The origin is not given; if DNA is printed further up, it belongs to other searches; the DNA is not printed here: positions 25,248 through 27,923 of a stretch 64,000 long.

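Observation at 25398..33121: Three tandem Ser/Thr kinase paralogues with near-identical kinase domains but divergent TPR sensor tails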

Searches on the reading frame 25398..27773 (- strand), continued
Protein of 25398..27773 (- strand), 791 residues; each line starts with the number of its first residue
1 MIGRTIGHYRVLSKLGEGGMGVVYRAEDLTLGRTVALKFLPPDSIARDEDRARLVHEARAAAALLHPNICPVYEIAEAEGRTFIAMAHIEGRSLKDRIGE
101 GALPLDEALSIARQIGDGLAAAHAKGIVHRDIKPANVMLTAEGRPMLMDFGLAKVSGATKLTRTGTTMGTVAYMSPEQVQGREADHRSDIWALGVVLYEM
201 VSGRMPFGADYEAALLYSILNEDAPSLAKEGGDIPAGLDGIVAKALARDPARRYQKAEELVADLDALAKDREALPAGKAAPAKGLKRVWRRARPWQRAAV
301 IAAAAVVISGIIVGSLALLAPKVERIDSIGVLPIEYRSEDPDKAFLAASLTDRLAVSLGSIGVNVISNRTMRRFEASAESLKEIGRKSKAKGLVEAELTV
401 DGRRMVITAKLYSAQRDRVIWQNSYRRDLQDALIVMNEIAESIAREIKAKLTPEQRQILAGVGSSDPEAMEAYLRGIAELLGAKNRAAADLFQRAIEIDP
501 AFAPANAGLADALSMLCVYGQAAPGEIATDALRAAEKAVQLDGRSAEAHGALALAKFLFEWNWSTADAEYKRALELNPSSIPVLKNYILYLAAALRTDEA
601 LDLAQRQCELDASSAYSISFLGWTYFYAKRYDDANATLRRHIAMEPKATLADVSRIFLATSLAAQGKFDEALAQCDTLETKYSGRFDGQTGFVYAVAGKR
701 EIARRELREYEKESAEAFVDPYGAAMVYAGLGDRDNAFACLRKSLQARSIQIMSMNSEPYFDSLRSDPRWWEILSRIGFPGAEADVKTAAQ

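Call 64: predict_structure(alignment_id=A2)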
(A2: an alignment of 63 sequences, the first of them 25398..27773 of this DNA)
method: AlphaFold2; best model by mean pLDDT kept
length: 791 residues; sequences in the alignment: 63
mean_pLDDT: 90.8   pTM: 0.64
mean pLDDT of the five models: 90.8, 90.1, 90.0, 89.4, 88.8
residues with pLDDT >= 90: 615; 70-90: 120; 50-70: 30; < 50: 26
segments of 3 or more residues with pLDDT < 50: 155-168, 282-284, 286-292
pLDDT, mean of each block of 10 residues (from residue 1): 94 87 95 94 79 78 89 90 93 96 96 97 89 94 90 43 42 92 91 98 91 90 86 85 96 97 96 80 47 61 78 68 82 96 96 97 94 93 95 98 96 95 97 97 96 93 90 97 96 98 98 94 91 98 97 97 98 97 97 97 97 93 97 98 94 97 98 95 92 98 97 92 98 98 95 94 96 95 77 63
secondary structure, 60 per line:
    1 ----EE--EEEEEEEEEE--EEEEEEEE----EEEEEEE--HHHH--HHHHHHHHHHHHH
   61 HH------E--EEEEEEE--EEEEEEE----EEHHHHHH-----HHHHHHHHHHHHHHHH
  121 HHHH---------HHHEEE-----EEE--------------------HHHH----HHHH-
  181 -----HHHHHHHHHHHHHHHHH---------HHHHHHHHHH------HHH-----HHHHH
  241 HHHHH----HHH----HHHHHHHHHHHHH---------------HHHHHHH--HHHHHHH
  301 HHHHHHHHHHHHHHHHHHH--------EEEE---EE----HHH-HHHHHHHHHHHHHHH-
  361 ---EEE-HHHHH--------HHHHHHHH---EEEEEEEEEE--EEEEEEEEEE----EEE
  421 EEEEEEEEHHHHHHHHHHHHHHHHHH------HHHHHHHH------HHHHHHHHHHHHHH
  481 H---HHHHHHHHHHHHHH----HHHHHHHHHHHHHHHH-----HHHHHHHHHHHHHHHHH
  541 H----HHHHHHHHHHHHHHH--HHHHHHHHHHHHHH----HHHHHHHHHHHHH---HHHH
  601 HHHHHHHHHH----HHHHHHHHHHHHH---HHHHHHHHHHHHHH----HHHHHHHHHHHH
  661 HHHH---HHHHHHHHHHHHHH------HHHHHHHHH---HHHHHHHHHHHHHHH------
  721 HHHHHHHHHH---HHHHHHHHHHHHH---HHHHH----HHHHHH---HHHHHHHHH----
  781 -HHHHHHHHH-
elements in order (helices of 4 or more, strands of 3 or more residues): E9-18 E21-28 E33-39 H42-45 H48-62 E72-78 E81-87 H94-99 H105-124 E137-139 E145-147 H168-171 H176-179 H186-202 H212-221 H236-245 H257-269 H285-291 H294-319 E328-331 H345-359 E364-366 H368-372 H381-388 E392-401 E404-413 E418-428 H429-446 H453-460 H467-481 H485-498 H503-518 H524-541 H546-560 H563-576 H581-593 H597-610 H615-627 H631-644 H649-664 H668-681 H688-696 H700-714 H721-730 H734-746 H750-754 H759-764 H768-776 H782-790
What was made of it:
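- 25398..27773 (-): K1, a 791-aa receptor Ser/Thr kinase, 36 nt downstream of the K2 stop. AlphaFold2 model with mean pLDDT 90.8 (call 64).
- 25398..26819 (-): K1 extracytoplasmic tail (alpha/beta domain aa 328-446, TPR aa 453-790). AlphaFold2 model (call 64).
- On Hanks-type (eukaryotic-like) Ser/Thr protein kinase: AlphaFold2 model with pLDDT 90.8 (call 64).
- AlphaFold2 model of K1, pLDDT 90.8 (call 64).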

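Call 66: fold_search(model_id=the predicted structure, library=pdb)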
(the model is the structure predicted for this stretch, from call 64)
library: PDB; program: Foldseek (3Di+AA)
matches with E <= 10: 2000; with E <= 0.001: 1950
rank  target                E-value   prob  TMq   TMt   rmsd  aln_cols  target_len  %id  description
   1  9ymt                  1.5e-18  1.00  0.32  0.89   2.6       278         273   34  Staphylococcus aureus serine/threonine kinase Stk1 with inhibitor GW779439X (released 2026-03-11)
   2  4x3f_A                1.5e-17  1.00  0.32  0.87   4.0       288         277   35  Crystal structure of the intracellular domain of the M. tuberculosis Ser/Thr kinase PknA (released 2015-01-21)
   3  4eqm_D                2.3e-17  1.00  0.31  0.88   1.9       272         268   34  Structural analysis of Staphylococcus aureus serine/threonine kinase PknB (released 2012-06-27)
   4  4x3f_B                2.4e-17  1.00  0.32  0.88   3.7       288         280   36  Crystal structure of the intracellular domain of the M. tuberculosis Ser/Thr kinase PknA (released 2015-01-21)
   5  4x3f_C                2.5e-17  1.00  0.32  0.88   3.9       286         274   35  Crystal structure of the intracellular domain of the M. tuberculosis Ser/Thr kinase PknA (released 2015-01-21)
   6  6i2p_A                4.8e-17  1.00  0.30  0.81   4.7       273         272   37  Crystal structure of the Mycobacterium tuberculosis PknB kinase domain (L33E mutant) in complex with its substrate Gar (released 2019-05-22)
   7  3ori_A                5.0e-17  1.00  0.29  0.82   3.6       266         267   37  Mycobacterium tuberculosis PknB kinase domain L33D mutant (crystal form 1) (released 2010-12-15)
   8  4ow8                  5.9e-17  1.00  0.32  0.90   2.3       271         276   36  Crystal structure of kinase domain of PknA from Mtb (released 2015-02-04)
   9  6b2p                  6.5e-17  1.00  0.29  0.86   2.7       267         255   37  Dual Inhibition of the Essential Protein Kinases A and B in Mycobacterium tuberculosis (released 2018-02-14)
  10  3f69_A                7.0e-17  1.00  0.29  0.82   3.8       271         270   36  Crystal structure of the Mycobacterium tuberculosis PknB mutant kinase domain in complex with KT5720 (released 2008-12-02)
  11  4eqm_A                7.3e-17  1.00  0.32  0.90   2.7       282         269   33  Structural analysis of Staphylococcus aureus serine/threonine kinase PknB (released 2012-06-27)
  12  6i2p_B                8.6e-17  1.00  0.28  0.80   5.5       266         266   37  Crystal structure of the Mycobacterium tuberculosis PknB kinase domain (L33E mutant) in complex with its substrate Gar (released 2019-05-22)
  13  3oro                  9.8e-17  1.00  0.30  0.81   3.9       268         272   38  Mycobacterium tuberculosis PknB kinase domain L33D mutant (crystal form 4) (released 2010-12-15)
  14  3orm                  1.1e-16  1.00  0.30  0.84   2.8       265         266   37  Mycobacterium tuberculosis PknB kinase domain D76A mutant (released 2010-12-15)
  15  5u94                  1.4e-16  1.00  0.30  0.86   3.6       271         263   38  Crystal structure of the Mycobacterium tuberculosis PASTA kinase PknB in complex with the potential theraputic kinase in (released 2017-12-20)
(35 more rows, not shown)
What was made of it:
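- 26874..27773 (-): K1 homogenised module (codons 1-300). Foldseek best matches are the Stk1, PknA and PknB kinase domains (TM 0.87-0.90 normalised to the target, 34-38% identity; call 66).
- On Hanks-type (eukaryotic-like) Ser/Thr protein kinase: Foldseek matches to Stk1, PknA and PknB with E 1e-16 to 1e-18 (call 66).
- Closest known: PknB / Stk1 / PknA-type bacterial Hanks-type receptor Ser/Thr kinases. Same: The predicted fold superposes on the Stk1, PknA and PknB kinase domains (TM 0.87-0.90 normalised to the target, 34-38% identity; call 66).
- The kinase domain matches Stk1, PknA and PknB (call 66).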

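Call 69: search_protein_families(library=ncbifam, proteins=[window:25398-27773:-], max_evalue=0.01)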
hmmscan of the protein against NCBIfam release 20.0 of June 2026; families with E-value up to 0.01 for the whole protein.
window:25398-27773:- (791 aa): 32 families (the best 25 are shown)
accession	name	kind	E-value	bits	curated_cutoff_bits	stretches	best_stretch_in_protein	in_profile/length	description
NF033483.0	PknB_PASTA_kin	equivalog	4.1e-92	310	450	1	7-272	7-273/563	Stk1 family PASTA domain-containing Ser/Thr kinase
NF052427.1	StpK7MSMEG_1200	equivalog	9.1e-69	232.5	900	1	3-314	3-313/601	serine/threonine protein kinase StpK7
NF047741.1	antiphage_MADS6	equivalog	1.2e-50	172.7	460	2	102-275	295-468/612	methylation-associated defense system protein kinase MAD6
NF009651.0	PRK13184.1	equivalog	1.2e-46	159.2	839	1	6-266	1-289/932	serine/threonine-protein kinase PknD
TIGR03903.1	TOMM_kin_cyc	equivalog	1.7e-35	122.2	705.75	1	32-267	3-247/1267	TOMM system kinase/cyclase fusion protein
NF038150.1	lanthi_synth_IV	equivalog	4e-35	121.4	650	1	7-288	189-480/851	class IV lanthionine synthetase LanL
NF053615.1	SerThrKinAfsKStmc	equivalog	7.2e-31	107.6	1300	1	4-253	10-254/809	protein serine/threonine kinase AfsK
NF033442.0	BREX_PglW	equivalog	4e-26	91.1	990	1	7-564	512-1013/1391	BREX system serine/threonine kinase PglW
NF038151.1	lanthi_synth_III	equivalog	2.5e-17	62.6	575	1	8-201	221-423/833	class III lanthionine synthetase LanKC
TIGR03724.2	arch_bud32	equivalog_domain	1.4e-13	50.8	125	1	52-158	38-136/193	KEOPS complex kinase/ATPase Bud32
NF011464.0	PRK14879.1-7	equivalog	8.3e-13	48.6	246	1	52-156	57-152/221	Kae1-associated kinase Bud32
NF011463.0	PRK14879.1-4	equivalog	9.7e-13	48.1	188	1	48-157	59-164/237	Kae1-associated kinase Bud32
TIGR02917.1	PEP_TPR_lipo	equivalog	2.2e-10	39.1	312.2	1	529-675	618-759/899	XrtA/PEP-CTERM system TPR-repeat protein PrsT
NF007174.0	PRK09605.1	equivalog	3.6e-10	38.9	447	1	47-157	382-477/535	bifunctional N(6)-L-threonylcarbamoyladenine synthase/serine/threonine protein kinase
NF043056.1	T4SS_LegK1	equivalog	1.2e-09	37.4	550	1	124-199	207-282/516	Dot/Icm T4SS effector kinase LegK1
TIGR04510.1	mod_pep_cyc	subfamily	5e-07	28.6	400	1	285-681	199-597/814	putative peptide modification system cyclase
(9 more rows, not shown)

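Call 70: search_protein_families(library=padloc, proteins=[window:25398-27773:-], max_evalue=0.001)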
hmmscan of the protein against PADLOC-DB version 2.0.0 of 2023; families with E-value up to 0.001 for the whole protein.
window:25398-27773:- (791 aa): 33 families (the best 25 are shown)
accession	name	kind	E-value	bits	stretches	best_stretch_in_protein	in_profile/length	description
PDLC04053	PD-T4-6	-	1.3e-94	315.1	1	3-283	5-287/311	-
PDLC04042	PD-T4-6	-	2e-94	314.5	1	6-275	8-280/292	-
PDLC04061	PD-T4-6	-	2.2e-90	302.6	1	7-281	16-295/510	-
PDLC04043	PD-T4-6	-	3.5e-90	301.2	1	5-314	13-328/452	-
PDLC04060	PD-T4-6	-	8.7e-84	280.1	1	1-272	1-274/486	-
PDLC04057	PD-T4-6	-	2.2e-80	268.8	1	1-273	1-277/443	-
PDLC04054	PD-T4-6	-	7.3e-78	260.4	1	5-276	8-282/347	-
PDLC04047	PD-T4-6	-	1.3e-76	255.8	1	6-271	9-276/327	-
PDLC04039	PD-T4-6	-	2.5e-75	252.3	1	3-270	10-278/458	-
PDLC04041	PD-T4-6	-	1.1e-70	237.1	1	3-268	24-294/443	-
PDLC04138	mad6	-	1.2e-70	237.2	1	5-283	49-329/659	mads_6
PDLC04048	PD-T4-6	-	3.1e-68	228.7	1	3-271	5-277/354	-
PDLC04052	PD-T4-6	-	1.7e-67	226.8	1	8-279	10-288/496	-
PDLC04040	PD-T4-6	-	7.1e-66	221.1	1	15-271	2-269/547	-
PDLC04064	PD-T4-6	-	1.9e-63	212.6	1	4-268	17-281/369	-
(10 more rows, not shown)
